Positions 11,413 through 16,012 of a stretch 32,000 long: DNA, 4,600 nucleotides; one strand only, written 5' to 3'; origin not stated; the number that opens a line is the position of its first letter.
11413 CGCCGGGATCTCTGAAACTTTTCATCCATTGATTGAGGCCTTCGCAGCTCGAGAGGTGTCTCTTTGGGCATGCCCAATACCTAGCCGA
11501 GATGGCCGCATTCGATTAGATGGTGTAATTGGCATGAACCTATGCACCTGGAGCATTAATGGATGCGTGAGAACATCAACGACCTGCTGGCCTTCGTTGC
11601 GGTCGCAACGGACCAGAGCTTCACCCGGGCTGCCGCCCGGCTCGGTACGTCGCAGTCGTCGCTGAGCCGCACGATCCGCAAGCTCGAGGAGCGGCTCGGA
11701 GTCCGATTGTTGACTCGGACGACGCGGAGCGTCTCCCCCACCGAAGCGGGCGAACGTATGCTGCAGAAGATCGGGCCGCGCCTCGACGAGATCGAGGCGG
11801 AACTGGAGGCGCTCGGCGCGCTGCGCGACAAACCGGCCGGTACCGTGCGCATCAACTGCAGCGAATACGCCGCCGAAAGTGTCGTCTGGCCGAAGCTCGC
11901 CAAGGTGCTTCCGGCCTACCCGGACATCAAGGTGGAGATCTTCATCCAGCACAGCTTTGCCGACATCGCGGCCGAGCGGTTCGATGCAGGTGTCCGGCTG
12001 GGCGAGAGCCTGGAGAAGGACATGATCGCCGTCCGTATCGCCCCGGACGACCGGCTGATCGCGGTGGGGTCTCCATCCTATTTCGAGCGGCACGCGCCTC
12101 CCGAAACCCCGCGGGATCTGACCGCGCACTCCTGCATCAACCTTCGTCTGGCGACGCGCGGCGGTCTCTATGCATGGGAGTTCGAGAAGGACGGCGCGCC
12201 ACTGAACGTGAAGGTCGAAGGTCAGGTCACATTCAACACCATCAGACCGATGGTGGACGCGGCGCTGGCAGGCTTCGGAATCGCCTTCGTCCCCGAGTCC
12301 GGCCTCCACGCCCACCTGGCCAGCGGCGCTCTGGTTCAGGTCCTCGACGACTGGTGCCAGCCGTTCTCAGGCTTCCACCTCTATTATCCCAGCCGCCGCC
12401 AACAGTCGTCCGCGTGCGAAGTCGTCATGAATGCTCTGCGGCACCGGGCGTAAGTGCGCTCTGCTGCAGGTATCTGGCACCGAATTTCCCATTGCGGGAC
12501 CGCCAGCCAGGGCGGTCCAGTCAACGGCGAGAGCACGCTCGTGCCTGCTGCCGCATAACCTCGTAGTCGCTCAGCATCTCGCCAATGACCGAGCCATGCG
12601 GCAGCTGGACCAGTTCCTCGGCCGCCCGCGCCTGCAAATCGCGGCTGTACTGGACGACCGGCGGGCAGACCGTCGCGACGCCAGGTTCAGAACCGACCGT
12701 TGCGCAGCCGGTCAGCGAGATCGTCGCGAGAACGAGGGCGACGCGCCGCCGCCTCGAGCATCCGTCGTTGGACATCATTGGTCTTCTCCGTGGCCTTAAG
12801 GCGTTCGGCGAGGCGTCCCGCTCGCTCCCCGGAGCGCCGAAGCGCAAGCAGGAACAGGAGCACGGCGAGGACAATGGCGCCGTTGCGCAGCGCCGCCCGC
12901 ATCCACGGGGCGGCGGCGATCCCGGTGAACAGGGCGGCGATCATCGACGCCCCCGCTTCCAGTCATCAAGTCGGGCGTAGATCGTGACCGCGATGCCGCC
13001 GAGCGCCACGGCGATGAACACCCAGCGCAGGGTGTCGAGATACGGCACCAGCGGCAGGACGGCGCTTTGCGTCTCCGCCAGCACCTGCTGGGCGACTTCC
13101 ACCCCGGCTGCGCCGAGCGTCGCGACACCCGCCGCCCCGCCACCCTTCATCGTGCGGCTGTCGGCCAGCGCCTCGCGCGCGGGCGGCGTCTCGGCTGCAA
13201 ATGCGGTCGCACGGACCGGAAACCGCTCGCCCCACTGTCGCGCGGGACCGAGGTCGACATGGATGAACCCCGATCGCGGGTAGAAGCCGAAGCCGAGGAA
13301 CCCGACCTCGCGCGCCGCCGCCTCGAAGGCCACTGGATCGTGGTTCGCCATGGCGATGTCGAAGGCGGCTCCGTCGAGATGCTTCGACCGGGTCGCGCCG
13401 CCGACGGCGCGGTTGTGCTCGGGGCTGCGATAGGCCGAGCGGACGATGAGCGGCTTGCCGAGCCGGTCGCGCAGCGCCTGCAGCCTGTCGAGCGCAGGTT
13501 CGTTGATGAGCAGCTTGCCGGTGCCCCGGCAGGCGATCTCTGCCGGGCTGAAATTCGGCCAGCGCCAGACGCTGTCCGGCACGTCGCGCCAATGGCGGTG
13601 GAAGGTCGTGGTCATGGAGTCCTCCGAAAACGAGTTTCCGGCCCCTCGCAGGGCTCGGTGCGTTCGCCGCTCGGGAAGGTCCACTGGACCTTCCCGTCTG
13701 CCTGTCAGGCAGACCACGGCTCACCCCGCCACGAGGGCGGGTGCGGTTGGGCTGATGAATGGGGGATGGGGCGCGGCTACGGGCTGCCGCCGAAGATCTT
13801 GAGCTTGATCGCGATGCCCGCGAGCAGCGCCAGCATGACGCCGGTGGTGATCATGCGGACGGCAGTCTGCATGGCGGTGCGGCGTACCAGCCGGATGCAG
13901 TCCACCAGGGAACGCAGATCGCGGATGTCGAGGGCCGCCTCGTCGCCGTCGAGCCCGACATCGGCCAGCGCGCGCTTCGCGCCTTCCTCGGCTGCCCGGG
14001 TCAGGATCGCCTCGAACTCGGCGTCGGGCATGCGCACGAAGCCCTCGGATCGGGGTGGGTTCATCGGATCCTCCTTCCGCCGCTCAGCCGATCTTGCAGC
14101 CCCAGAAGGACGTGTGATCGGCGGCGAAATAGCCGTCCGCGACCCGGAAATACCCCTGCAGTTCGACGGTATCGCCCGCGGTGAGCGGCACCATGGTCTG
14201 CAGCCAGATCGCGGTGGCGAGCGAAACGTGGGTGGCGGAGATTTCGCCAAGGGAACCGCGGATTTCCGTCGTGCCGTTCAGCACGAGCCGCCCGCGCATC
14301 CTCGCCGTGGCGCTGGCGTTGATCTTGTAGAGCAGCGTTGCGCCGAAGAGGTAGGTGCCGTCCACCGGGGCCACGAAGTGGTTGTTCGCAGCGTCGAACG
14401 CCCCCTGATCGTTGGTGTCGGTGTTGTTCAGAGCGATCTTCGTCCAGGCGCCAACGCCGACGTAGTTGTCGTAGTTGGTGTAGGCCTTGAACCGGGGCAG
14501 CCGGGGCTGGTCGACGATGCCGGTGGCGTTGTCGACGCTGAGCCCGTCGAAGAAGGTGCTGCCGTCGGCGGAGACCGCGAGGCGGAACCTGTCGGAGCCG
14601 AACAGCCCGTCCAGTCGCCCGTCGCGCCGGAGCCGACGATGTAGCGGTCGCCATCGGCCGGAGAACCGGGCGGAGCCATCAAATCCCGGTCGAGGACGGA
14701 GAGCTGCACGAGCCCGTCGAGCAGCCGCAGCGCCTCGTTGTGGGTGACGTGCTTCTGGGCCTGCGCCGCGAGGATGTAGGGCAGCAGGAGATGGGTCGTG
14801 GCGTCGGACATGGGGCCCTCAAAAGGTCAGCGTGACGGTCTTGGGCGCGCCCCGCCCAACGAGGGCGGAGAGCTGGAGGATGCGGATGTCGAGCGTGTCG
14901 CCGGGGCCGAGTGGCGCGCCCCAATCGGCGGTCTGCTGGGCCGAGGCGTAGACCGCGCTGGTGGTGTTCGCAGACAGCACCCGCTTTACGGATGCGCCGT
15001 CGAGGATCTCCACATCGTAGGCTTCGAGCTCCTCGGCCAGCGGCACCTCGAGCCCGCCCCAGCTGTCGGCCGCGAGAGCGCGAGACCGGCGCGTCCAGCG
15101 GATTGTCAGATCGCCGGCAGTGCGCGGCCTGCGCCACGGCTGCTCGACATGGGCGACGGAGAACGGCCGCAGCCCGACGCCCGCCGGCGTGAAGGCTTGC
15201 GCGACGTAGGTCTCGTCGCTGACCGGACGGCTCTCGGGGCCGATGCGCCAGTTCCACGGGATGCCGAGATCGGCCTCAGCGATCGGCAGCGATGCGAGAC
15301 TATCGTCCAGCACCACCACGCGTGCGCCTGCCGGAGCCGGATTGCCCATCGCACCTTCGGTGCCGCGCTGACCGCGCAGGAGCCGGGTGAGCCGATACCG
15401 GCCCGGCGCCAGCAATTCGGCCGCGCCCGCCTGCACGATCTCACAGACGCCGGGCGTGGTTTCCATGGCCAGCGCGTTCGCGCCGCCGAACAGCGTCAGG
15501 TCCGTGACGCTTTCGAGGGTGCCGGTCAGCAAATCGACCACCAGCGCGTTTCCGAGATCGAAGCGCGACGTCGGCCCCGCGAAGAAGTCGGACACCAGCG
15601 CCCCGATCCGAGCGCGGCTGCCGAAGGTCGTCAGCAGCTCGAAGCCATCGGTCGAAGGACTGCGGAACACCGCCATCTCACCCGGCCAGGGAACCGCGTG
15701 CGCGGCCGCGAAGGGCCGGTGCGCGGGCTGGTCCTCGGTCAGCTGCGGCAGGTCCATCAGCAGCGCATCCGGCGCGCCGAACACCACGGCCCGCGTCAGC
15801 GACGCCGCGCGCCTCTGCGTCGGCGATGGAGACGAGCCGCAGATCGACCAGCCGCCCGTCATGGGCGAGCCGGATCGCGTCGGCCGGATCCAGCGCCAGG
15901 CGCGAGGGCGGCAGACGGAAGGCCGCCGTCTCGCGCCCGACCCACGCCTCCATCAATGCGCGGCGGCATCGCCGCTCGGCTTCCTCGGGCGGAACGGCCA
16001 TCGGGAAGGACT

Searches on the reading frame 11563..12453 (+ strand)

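Call 46: search_protein_families(library=phrogs, proteins=[window:11563-12453:+], max_evalue=0.0001)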
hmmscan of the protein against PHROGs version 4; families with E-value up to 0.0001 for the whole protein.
window:11563-12453:+ (296 aa): 1 family
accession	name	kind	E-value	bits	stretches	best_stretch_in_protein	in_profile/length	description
phrog_3736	-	unknown function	7.8e-71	239.9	1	3-294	3-293/303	-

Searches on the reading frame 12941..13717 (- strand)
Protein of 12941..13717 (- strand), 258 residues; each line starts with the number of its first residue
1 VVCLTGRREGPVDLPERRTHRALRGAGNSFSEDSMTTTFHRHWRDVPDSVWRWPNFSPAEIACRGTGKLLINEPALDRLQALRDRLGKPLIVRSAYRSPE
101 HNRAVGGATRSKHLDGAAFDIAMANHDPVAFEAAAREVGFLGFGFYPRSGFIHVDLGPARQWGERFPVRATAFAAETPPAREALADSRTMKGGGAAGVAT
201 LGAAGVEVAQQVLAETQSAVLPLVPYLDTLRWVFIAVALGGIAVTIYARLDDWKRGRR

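Call 46: search_protein_families(library=phrogs, proteins=[window:12941-13717:-], max_evalue=0.0001)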
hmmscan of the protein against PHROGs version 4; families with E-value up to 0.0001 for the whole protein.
window:12941-13717:- (258 aa): 3 families
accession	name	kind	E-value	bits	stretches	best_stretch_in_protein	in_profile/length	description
phrog_17373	-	other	3.3e-118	394.2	1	35-258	1-224/224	peptidase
phrog_894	-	lysis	4.5e-26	92.7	1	51-161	45-166/389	endolysin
phrog_25247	-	other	3.2e-18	67.1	1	76-164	425-511/520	peptidase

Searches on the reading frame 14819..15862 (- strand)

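Call 46: search_protein_families(library=phrogs, proteins=[window:14819-15862:-], max_evalue=0.0001)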
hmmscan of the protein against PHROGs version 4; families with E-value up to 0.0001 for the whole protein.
window:14819-15862:- (347 aa): 1 family
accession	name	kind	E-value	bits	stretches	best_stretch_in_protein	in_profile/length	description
phrog_4271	-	tail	5.1e-92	310.4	1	15-346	977-1308/1309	tail protein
